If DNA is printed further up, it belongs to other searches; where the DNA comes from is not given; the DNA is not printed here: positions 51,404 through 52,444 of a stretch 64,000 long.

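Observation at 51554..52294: Rosetta-stone fusion of an ER/archaeal-type (Ser/His) signal-peptidase domain with a PqqD/RRE-like domain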

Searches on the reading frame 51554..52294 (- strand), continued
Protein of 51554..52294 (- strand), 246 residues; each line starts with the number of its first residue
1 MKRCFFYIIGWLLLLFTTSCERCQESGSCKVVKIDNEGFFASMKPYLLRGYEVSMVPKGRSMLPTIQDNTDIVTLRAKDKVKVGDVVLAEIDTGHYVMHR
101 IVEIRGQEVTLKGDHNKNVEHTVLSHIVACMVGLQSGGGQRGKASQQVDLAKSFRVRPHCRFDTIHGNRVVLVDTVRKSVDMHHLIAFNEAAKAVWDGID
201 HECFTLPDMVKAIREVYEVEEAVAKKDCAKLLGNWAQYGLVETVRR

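Call 47: fold_search(model_id=the predicted structure, library=pdb)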
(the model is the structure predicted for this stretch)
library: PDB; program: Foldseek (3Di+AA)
matches with E <= 10: 1179; with E <= 0.001: 2
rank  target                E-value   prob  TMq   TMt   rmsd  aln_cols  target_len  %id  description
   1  3k2z_B                3.7e-04  1.00  0.30  0.37   4.8        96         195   26  Crystal structure of a LexA protein from Thermotoga maritima (released 2010-10-06)
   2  3k2z_A                8.8e-04  1.00  0.30  0.38   4.4        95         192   27  Crystal structure of a LexA protein from Thermotoga maritima (released 2010-10-06)
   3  1jhf_B                1.5e-03  1.00  0.29  0.59   2.7        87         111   22  LEXA G85D MUTANT (released 2001-09-19)
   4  7b5g_A                1.7e-03  1.00  0.26  0.43   4.4        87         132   22  Crystal structure of E.coli LexA in complex with nanobody NbSOS3(Nb14527) (released 2022-09-14)
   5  6a2r_A                2.1e-03  1.00  0.28  0.63   5.4        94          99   24  Mycobacterium tuberculosis LexA C-domain II (released 2019-01-23)
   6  7b5g_C                2.1e-03  1.00  0.26  0.44   4.4        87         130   22  Crystal structure of E.coli LexA in complex with nanobody NbSOS3(Nb14527) (released 2022-09-14)
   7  1jhf_A                2.2e-03  1.00  0.29  0.35   2.9        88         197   22  LEXA G85D MUTANT (released 2001-09-19)
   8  6a2q                  2.4e-03  1.00  0.28  0.63   5.4        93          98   22  Mycobacterium tuberculosis LexA C-domain I (released 2019-01-23)
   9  7b5g_G                2.5e-03  1.00  0.24  0.41   4.5        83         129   23  Crystal structure of E.coli LexA in complex with nanobody NbSOS3(Nb14527) (released 2022-09-14)
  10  1f39_A                2.7e-03  1.00  0.30  0.68   2.7        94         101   16  CRYSTAL STRUCTURE OF THE LAMBDA REPRESSOR C-TERMINAL DOMAIN (released 2000-07-26)
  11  6jx3_B                3.0e-03  1.00  0.26  0.64   3.5        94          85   24  Lasso peptide synthetase B1 complexed with the leader peptide (released 2019-06-26)
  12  8b0v_A                3.6e-03  1.00  0.26  0.47   4.1        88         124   20  Crystal structure of C-terminal domain of Pseudomonas aeruginosa LexA G91D mutant (released 2024-03-27)
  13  7jvt_C                3.6e-03  1.00  0.25  0.30  10.4       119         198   11  Crystal structure of a lambda-186 hybrid repressor (released 2021-09-08)
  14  6a2s_A                3.8e-03  1.00  0.27  0.59   3.1        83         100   22  Mycobacterium tuberculosis LexA C-domain S160A (released 2019-01-23)
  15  7jvt_D                4.0e-03  1.00  0.25  0.30  10.5       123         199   11  Crystal structure of a lambda-186 hybrid repressor (released 2021-09-08)
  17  5v1u_D                4.3e-03  1.00  0.26  0.69   3.5        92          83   17  TbiB1 in Complex with the TbiA(beta) Leader Peptide (released 2018-09-05)
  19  5v1v_A                4.8e-03  1.00  0.30  0.73   3.8        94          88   16  TbiB1 in Complex with the TbiA(alpha) Leader Peptide (released 2018-09-05)
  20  5sxy_MODEL_1_A        5.4e-03  1.00  0.28  0.63   3.2        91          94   19  The solution NMR structure for the PqqD truncation of Methylobacterium extorquens PqqCD representing a functio (released 2017-05-24)
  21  5v1u_C                5.7e-03  1.00  0.27  0.70   3.5        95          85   17  TbiB1 in Complex with the TbiA(beta) Leader Peptide (released 2018-09-05)
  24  5v1u_B                6.8e-03  1.00  0.27  0.69   3.9        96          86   17  TbiB1 in Complex with the TbiA(beta) Leader Peptide (released 2018-09-05)
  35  3iiq_A                1.0e-02  1.00  0.21  0.24   8.2        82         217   18  Crystallographic analysis of bacterial signal peptidase in ternary complex with Arylomycin A2 and a beta-sultam inhibi (released 2009-09-01)
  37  1ay9_A                1.2e-02  1.00  0.29  0.61   2.6        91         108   18  WILD-TYPE UMUD' FROM E. COLI (released 1998-01-28)
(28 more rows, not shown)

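Call 48: search_protein_representatives(alignment_id=A3)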
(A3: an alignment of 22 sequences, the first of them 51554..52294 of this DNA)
Query: 22 sequences, 247 profile positions. Proteins with E-value up to 0.001 (for the whole library): 12889; up to 1e-10: 2369; up to 1e-30: 30. The best 150 are listed.
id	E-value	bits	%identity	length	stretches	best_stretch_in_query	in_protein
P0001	4.4e-95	334.1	-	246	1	2-246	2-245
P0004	1.4e-93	329.1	-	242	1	7-244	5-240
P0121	7.0e-92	323.6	-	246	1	5-245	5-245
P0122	5.8e-91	320.6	-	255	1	7-245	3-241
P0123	2.7e-88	311.8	-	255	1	4-244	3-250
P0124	3.8e-88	311.3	-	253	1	2-246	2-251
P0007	1.2e-82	293.4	-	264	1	4-246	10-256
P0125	2.0e-82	292.6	-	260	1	6-244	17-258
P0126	3.6e-80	285.2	-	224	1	17-241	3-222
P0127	4.1e-73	262.1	-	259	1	8-245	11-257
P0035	4.1e-60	219.5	-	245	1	43-245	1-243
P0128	1.2e-53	198.3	-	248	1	11-244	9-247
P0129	3.5e-50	187.0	-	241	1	29-244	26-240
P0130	3.0e-49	184.0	-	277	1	29-244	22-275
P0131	3.6e-47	177.1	-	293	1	12-243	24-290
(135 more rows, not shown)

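Call 50: find_encoding_contigs(protein=P0019, flank=8000, max_places=3)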
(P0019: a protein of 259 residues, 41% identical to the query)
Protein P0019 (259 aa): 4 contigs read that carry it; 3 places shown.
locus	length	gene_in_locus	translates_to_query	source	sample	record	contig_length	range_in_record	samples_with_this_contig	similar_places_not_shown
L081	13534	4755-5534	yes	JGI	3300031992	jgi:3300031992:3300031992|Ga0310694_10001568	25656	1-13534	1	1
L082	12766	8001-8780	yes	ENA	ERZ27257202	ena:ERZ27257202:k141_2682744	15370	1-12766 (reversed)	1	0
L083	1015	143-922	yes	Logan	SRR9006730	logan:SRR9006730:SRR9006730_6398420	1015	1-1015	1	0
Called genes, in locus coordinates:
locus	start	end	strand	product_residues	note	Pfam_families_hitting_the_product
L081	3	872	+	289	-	?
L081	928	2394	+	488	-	PF20434:BD-FAE, PF07859:Abhydrolase_3, PF00326:Peptidase_S9, PF00657:Lipase_GDSL, PF13472:Lipase_GDSL_2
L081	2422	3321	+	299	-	PF00132:Hexapep (weak)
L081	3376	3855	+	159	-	PF03852:Vsr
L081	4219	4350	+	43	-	-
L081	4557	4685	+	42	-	-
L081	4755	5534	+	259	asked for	PF00717:Peptidase_S24, PF05402:PqqD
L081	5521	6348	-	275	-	-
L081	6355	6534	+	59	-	-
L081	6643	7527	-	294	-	PF00165:HTH_AraC (faint), PF12833:HTH_18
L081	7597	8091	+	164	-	PF01451:LMWPc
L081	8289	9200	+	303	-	-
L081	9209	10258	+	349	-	PF01368:DHH, PF02272:DHHA1 (weak)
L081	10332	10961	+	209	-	PF16109:DUF4827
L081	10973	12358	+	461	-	PF02878:PGM_PMM_I, PF02879:PGM_PMM_II, PF02880:PGM_PMM_III, PF00408:PGM_PMM_IV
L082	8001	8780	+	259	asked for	PF00717:Peptidase_S24, PF05402:PqqD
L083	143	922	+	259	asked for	PF00717:Peptidase_S24, PF05402:PqqD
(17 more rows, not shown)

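Call 51: find_encoding_contigs(protein=P0010, flank=8000, max_places=2)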
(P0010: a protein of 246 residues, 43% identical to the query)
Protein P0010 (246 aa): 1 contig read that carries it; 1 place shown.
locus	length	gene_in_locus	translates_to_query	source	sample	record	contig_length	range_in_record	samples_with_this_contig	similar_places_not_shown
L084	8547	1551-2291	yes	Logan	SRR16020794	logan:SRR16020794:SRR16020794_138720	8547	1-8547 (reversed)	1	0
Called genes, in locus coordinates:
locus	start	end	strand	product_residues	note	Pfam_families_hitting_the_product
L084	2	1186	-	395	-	?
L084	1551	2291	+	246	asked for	PF05402:PqqD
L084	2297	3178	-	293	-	-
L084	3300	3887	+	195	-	-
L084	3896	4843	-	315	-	PF00165:HTH_AraC (faint), PF12833:HTH_18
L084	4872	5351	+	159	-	PF01451:LMWPc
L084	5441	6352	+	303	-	-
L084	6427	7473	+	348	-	PF01368:DHH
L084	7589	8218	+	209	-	PF16109:DUF4827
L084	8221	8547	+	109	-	?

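Call 66: search_protein_families(library=ncbifam, alignment_id=A3, max_evalue=0.01)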
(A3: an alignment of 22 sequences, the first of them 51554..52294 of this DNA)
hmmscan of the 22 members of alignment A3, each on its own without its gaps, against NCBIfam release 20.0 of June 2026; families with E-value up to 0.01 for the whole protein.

A. member 1, window:51554-52294:- (246 aa): 5 families
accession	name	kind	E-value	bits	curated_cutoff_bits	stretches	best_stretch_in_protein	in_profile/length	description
TIGR02228.1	sigpep_I_arch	equivalog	2.3e-07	30.8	51.85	1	58-121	37-106/158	signal peptidase I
NF046067.1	SigPepSipWBacil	equivalog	4.9e-05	23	190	1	49-129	36-123/189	signal peptidase I SipW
TIGR02227.1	sigpep_I_bact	equivalog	9e-05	22.4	47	1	58-119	26-92/162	signal peptidase I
TIGR00498.1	lexA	equivalog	0.0014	18.3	110.95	1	32-125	102-185/203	transcriptional repressor LexA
TIGR02754.1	sod_Ni_protease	equivalog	0.005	17.3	63.25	0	58-117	4-68/90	nickel-type superoxide dismutase maturation protease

B. families by the number of members that match (of 22 scanned): 13 families
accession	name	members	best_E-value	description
TIGR02228.1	sigpep_I_arch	22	6.6e-11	signal peptidase I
TIGR02227.1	sigpep_I_bact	19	1.4e-07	signal peptidase I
NF046067.1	SigPepSipWBacil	18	1.4e-06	signal peptidase I SipW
TIGR02754.1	sod_Ni_protease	16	1.8e-06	nickel-type superoxide dismutase maturation protease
TIGR00498.1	lexA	10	2.7e-07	transcriptional repressor LexA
NF033530.1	lasso_PqqD_Strm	9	0.00012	lasso peptide biosynthesis PqqD family chaperone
NF033536.1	lasso_PqqD_Bac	8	0.00067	lasso peptide biosynthesis PqqD family chaperone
NF007621.2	PRK10276.1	5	0.0011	translesion error-prone DNA polymerase V autoproteolytic subunit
TIGR04302.1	geo_PqqD_fam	3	0.00026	GeoRSP system PqqD family peptide chaperone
NF041428.1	TrsH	1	0.0052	TrsH/TraH family protein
TIGR02824.1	quinone_pig3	1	0.0071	putative NAD(P)H quinone oxidoreductase, PIG3 family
TIGR03859.1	PQQ_PqqD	1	0.0088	pyrroloquinoline quinone biosynthesis peptide chaperone PqqD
NF050142.1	PG1828_fam_lipo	1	0.009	PG1828 family lipoprotein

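Call 67: search_protein_families(library=pfam, alignment_id=A3, max_evalue=0.01)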
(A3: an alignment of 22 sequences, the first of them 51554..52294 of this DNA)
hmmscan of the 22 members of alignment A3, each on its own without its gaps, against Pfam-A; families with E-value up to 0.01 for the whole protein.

A. member 1, window:51554-52294:- (246 aa): 2 families
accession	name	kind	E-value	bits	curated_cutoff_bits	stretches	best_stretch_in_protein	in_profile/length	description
PF05402.18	PqqD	-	3.1e-10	40.7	23.4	1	171-241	3-67/67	Coenzyme PQQ synthesis protein D (PqqD)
PF00717.28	Peptidase_S24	-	2.3e-06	27.7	23.3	1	58-125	41-104/116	Peptidase S24-like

B. families by the number of members that match (of 22 scanned): 5 families
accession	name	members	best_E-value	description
PF05402.18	PqqD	22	1.9e-15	Coenzyme PQQ synthesis protein D (PqqD)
PF00717.28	Peptidase_S24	20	2.3e-09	Peptidase S24-like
PF10502.14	Peptidase_S26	12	7e-07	Signal peptidase, peptidase S26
PF23591.1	CILP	1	0.0048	Cartilage intermediate layer protein 1-like domain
PF13363.11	BetaGal_dom3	1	0.0049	Beta-galactosidase, domain 3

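Call 77: list_cluster_members(proteins=[P0016, P0058, P0068, P0113, P0266, P0001, P0019])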
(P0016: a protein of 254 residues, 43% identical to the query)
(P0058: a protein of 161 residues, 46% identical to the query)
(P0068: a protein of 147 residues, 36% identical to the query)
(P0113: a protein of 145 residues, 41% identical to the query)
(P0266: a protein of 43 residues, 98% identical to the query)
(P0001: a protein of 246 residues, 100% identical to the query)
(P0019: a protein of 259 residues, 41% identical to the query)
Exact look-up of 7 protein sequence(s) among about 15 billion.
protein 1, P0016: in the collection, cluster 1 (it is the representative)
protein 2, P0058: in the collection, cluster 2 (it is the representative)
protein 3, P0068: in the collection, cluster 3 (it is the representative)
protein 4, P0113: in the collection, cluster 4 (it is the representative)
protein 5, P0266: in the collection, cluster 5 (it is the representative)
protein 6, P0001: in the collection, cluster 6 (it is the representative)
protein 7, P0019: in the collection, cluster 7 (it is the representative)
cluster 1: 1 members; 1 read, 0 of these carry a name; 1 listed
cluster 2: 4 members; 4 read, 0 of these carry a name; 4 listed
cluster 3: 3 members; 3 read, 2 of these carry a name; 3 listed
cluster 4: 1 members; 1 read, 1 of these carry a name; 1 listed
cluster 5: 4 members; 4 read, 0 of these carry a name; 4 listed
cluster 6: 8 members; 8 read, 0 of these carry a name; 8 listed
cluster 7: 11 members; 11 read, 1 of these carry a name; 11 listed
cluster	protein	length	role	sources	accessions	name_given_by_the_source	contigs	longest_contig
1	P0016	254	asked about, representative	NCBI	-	-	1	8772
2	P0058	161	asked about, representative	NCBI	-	-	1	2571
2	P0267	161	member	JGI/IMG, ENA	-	-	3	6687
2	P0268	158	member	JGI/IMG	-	-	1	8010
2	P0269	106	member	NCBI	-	-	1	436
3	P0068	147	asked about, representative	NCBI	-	-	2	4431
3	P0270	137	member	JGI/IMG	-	SOS-response transcriptional repressor LexA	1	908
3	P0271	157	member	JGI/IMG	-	hypothetical protein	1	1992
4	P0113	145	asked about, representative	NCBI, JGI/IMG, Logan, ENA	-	hypothetical protein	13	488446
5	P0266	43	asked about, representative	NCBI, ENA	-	-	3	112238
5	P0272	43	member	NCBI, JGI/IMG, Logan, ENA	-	-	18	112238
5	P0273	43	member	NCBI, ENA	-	-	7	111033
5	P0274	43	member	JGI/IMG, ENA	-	-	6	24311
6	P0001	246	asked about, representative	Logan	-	-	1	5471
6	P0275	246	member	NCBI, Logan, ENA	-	-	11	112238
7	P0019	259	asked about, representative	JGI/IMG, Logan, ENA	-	-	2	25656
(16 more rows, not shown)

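Call 86: search_protein_families(library=pfam, proteins=[L029:2940-5078:+, L029:4976-5710:+, L029:5937-7004:+, L029:8696-9808:+, L023:3736-4980:+, L023:4977-6602:+, L023:6671-8647:-, L023:8753-9898:-, L023:1024-2247:+], max_evalue=0.001)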
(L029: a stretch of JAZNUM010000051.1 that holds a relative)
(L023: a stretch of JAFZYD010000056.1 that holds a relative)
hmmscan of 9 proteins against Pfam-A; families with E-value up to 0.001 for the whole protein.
L029:2940-5078:+ (712 aa): 8 families
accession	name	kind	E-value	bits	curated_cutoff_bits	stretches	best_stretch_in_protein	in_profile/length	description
PF02518.31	HATPase_c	-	1.6e-26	93.4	26.4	1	539-649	4-109/111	Histidine kinase-, DNA gyrase B-, and HSP90-like ATPase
PF13424.12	TPR_12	-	5.5e-18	65.4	30.1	2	70-132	8-72/77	Tetratricopeptide repeat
PF00512.31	HisKA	-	2.7e-12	47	26.9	1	427-489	3-65/66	His Kinase A (phospho-acceptor) domain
PF00515.34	TPR_1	-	3e-11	43.1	27.8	0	106-124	2-20/34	Tetratricopeptide repeat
PF07719.23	TPR_2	-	6.5e-11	41.9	27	0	107-124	3-20/34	Tetratricopeptide repeat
PF13374.12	TPR_10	-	1.2e-10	41.5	27.5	1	106-137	3-34/42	Tetratricopeptide repeat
PF13176.12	TPR_7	-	1.1e-09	38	27.9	0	68-96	2-30/36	Tetratricopeptide repeat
PF13181.12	TPR_8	-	7.1e-07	29.3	25.7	0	106-124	2-20/34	Tetratricopeptide repeat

L029:4976-5710:+ (244 aa): 3 families
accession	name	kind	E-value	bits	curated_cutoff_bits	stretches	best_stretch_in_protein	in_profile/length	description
PF00072.30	Response_reg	-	1.1e-22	80.7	30.2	1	16-101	27-110/111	Response regulator receiver domain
PF12833.13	HTH_18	-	3.5e-22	78.9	33.6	1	159-238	1-80/80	Helix-turn-helix domain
PF00165.29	HTH_AraC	-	3.7e-16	59.3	26.6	1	199-237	2-42/42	Bacterial regulatory helix-turn-helix proteins, AraC family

L029:5937-7004:+ (355 aa): 0 families

L029:8696-9808:+ (370 aa): 1 family
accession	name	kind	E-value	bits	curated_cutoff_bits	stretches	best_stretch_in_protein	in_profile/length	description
PF14907.12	NTP_transf_5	-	2.8e-39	135.6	31.2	1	29-278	4-248/249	Uncharacterised nucleotidyltransferase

L023:3736-4980:+ (414 aa): 1 family
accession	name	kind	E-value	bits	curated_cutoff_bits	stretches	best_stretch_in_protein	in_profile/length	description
PF14907.12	NTP_transf_5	-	4.6e-34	118.5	31.2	1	73-316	3-246/249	Uncharacterised nucleotidyltransferase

L023:4977-6602:+ (541 aa): 7 families
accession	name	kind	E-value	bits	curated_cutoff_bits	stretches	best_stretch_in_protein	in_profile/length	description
PF00005.33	ABC_tran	-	3.4e-25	89.7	25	1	352-496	1-137/137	ABC transporter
PF00664.28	ABC_membrane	-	2.8e-22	80.2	28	1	23-292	2-274/274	ABC transporter transmembrane region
PF02463.25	SMC_N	-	1.9e-06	27.9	40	0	477-539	150-211/220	RecF/RecN/SMC N terminal domain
PF03193.22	RsgA_GTPase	-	0.00019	21.7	30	1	362-390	106-134/174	RsgA GTPase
PF13304.12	AAA_21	-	0.00031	21.3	27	0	364-388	1-25/304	AAA domain, putative AbiEii toxin, Type IV TA system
PF13401.12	AAA_22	-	0.00042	21.1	27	0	364-510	7-104/130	AAA domain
PF13191.12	AAA_16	-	0.00072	20.5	32.6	0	364-495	26-142/167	AAA ATPase domain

L023:6671-8647:- (658 aa): 0 families

L023:8753-9898:- (381 aa): 0 families

L023:1024-2247:+ (407 aa): 0 families
